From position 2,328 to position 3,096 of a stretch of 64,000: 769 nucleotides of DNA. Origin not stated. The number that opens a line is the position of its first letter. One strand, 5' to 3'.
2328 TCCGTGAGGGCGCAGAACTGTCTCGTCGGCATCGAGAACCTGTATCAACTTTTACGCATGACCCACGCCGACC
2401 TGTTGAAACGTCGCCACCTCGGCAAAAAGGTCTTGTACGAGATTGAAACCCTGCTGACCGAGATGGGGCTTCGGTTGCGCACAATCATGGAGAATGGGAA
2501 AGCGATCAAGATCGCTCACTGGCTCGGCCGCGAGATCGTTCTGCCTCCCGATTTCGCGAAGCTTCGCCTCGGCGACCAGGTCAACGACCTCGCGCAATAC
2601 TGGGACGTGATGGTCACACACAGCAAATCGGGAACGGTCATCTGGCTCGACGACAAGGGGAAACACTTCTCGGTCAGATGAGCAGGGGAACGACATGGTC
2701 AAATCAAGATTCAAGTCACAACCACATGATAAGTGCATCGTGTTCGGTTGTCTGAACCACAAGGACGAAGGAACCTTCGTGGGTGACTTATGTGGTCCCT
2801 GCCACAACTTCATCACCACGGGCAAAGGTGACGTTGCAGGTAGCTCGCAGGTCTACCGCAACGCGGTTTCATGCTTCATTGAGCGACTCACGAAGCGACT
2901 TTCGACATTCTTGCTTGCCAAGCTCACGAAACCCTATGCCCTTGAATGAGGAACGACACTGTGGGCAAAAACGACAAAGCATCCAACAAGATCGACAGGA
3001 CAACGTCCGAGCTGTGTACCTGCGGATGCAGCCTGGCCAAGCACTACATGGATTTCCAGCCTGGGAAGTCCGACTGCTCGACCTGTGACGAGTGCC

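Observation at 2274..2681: Stand-alone RNA polymerase alpha-CTD-like protein; with the sigma region-4 protein the phage encodes both activator-docking modules of host RNAP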

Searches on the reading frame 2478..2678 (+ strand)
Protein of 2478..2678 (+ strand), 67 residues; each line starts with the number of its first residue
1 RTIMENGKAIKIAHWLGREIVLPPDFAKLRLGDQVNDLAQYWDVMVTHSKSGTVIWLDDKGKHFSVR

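Call 40: find_homologous_proteins(query=A4, max_evalue=10)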
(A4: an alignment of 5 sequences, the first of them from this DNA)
Query A4 (5 sequences): 13 candidates shared short words with the query, none scored E <= 10.

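Call 41: search_solved_structures(query=A4, max_evalue=10)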
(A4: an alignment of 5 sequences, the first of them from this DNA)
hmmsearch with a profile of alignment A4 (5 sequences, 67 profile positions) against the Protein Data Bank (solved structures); distinct sequences matched with E-value up to 10: 7.
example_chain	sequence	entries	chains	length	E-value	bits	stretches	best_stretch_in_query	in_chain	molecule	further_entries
6nyr_A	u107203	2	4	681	2.5e-05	27.4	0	14-36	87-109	Crov588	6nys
2ot9_A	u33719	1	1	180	0.77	13.1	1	42-63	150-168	Hypothetical protein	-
3sfj_A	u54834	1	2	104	1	12.7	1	23-50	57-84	Tax1-binding protein 3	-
4nnl_A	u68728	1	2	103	1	12.6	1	23-50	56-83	Tax1-binding protein 3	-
8ro0_K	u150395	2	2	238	1.1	12.6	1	21-49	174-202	Pre-mRNA-splicing factor SPF27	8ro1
4e3b_A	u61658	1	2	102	1.1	12.6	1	23-50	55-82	Tax1-binding protein 3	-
1e7m_A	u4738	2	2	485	1.2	12.4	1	4-39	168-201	GLUCOSE 6-PHOSPHATE 1-DEHYDROGENASE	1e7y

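Call 84: predict_structure(alignment_id=A4)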
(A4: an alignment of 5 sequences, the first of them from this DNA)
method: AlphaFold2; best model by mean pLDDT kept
length: 67 residues; sequences in the alignment: 5
mean_pLDDT: 65.2   pTM: 0.50
mean pLDDT of the five models: 65.2, 60.9, 55.3, 53.7, 52.4
residues with pLDDT >= 90: 0; 70-90: 30; 50-70: 28; < 50: 9
segments of 3 or more residues with pLDDT < 50: 1-9
pLDDT, mean of each block of 10 residues (from residue 1): 38 62 73 76 71 71 66
secondary structure, 60 per line:
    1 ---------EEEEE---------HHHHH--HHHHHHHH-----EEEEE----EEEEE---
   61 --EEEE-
elements in order: E10-14 H24-28 H31-38 E44-48 E53-57 E63-66

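Call 114: fold_search(model_id=the predicted structure, library=viral)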
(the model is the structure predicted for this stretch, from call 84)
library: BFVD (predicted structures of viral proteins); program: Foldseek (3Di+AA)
matches with E <= 10: 565; with E <= 0.001: 0
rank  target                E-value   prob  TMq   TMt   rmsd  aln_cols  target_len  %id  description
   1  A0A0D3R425            2.5e-01  0.25  0.32  0.16  10.4        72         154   17  Uncharacterized protein [Tortoise ranavirus]
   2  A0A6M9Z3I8            3.2e-01  0.85  0.50  0.38   3.2        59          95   14  Uncharacterized protein [Vibrio phage Quinn]
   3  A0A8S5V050            5.1e-01  0.28  0.40  0.23   9.3        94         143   15  Uncharacterized protein [Siphoviridae sp. ctBeL15]
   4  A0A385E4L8            5.4e-01  0.77  0.52  0.52   3.3        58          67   12  Uncharacterized protein [Vibrio phage vB_VpS_PG07]
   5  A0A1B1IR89            7.9e-01  0.21  0.38  0.40   9.1        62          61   13  (no name in the UniProt tables at hand)
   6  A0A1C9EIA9            8.4e-01  0.10  0.29  0.29  10.6        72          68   17  Uncharacterized protein [Rhodococcus phage ChewyVIII]
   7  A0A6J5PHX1            8.9e-01  0.51  0.32  0.24   1.5        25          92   20  Uncharacterized protein [uncultured Caudovirales phage]
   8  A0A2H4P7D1            8.9e-01  0.21  0.27  0.12   2.5        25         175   24  Uncharacterized protein [Pseudomonas phage nickie]
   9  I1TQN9                9.5e-01  0.14  0.33  0.10  14.0        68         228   13  (no name in the UniProt tables at hand)
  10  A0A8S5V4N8            9.5e-01  0.06  0.25  0.07  17.0        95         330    6  Uncharacterized protein [Siphoviridae sp. ct87j35]
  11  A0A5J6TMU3            1.0e+00  0.41  0.30  0.13   1.8        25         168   16  (no name in the UniProt tables at hand)
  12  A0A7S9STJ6            1.0e+00  0.09  0.23  0.05  12.6        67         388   12  Uncharacterized protein [Virus NIOZ-UU157]
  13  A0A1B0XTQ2            1.1e+00  0.14  0.26  0.22   6.4        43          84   16  (no name in the UniProt tables at hand)
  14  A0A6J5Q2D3            1.1e+00  0.12  0.36  0.19   7.5        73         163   10  Uncharacterized protein [uncultured Caudovirales phage]
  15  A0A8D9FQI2            1.2e+00  0.11  0.32  0.17   6.3        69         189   14  Uncharacterized protein [uncultured marine phage]
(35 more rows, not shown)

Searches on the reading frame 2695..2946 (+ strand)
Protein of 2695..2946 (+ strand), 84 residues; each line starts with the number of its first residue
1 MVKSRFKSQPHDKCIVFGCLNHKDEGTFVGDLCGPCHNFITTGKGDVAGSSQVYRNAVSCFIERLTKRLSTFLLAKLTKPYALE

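Call 51: search_protein_families(library=pfam, proteins=[window:2695-2946:+], max_evalue=0.1)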
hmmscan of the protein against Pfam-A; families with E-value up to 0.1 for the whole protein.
window:2695-2946:+ (84 aa): 0 families

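Call 63: find_homologous_proteins(query=window:2695-2946:+, max_evalue=0.01)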
Query window:2695-2946:+ (84 aa): 3 proteins with E <= 0.01 among 3 candidates.
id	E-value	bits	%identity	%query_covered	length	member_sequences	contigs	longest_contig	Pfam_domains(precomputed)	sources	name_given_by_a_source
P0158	1.0e-51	190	100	100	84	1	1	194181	-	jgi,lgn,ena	-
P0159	6.7e-35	136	82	90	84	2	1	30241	-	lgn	-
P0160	1.5e-12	65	72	55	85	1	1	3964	-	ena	-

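Call 64: find_encoding_contigs(protein=P0160, flank=5000, max_places=3)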
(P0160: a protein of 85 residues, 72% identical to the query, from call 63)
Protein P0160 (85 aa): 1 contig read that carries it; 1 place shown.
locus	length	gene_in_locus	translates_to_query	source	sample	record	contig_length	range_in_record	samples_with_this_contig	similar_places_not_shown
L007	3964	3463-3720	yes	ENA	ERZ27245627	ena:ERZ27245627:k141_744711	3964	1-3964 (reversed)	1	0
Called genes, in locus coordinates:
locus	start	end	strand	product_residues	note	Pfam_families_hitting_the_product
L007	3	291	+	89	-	?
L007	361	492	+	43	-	-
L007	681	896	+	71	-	-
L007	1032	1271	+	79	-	-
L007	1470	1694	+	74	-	-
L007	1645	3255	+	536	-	PF21268:Helic-prim_T7_N (weak), PF01751:Toprim (weak), PF13155:Toprim_2, PF13662:Toprim_4 (faint), PF13481:AAA_25 (weak), PF03796:DnaB_C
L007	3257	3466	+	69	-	-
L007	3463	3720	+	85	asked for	-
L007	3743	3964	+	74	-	?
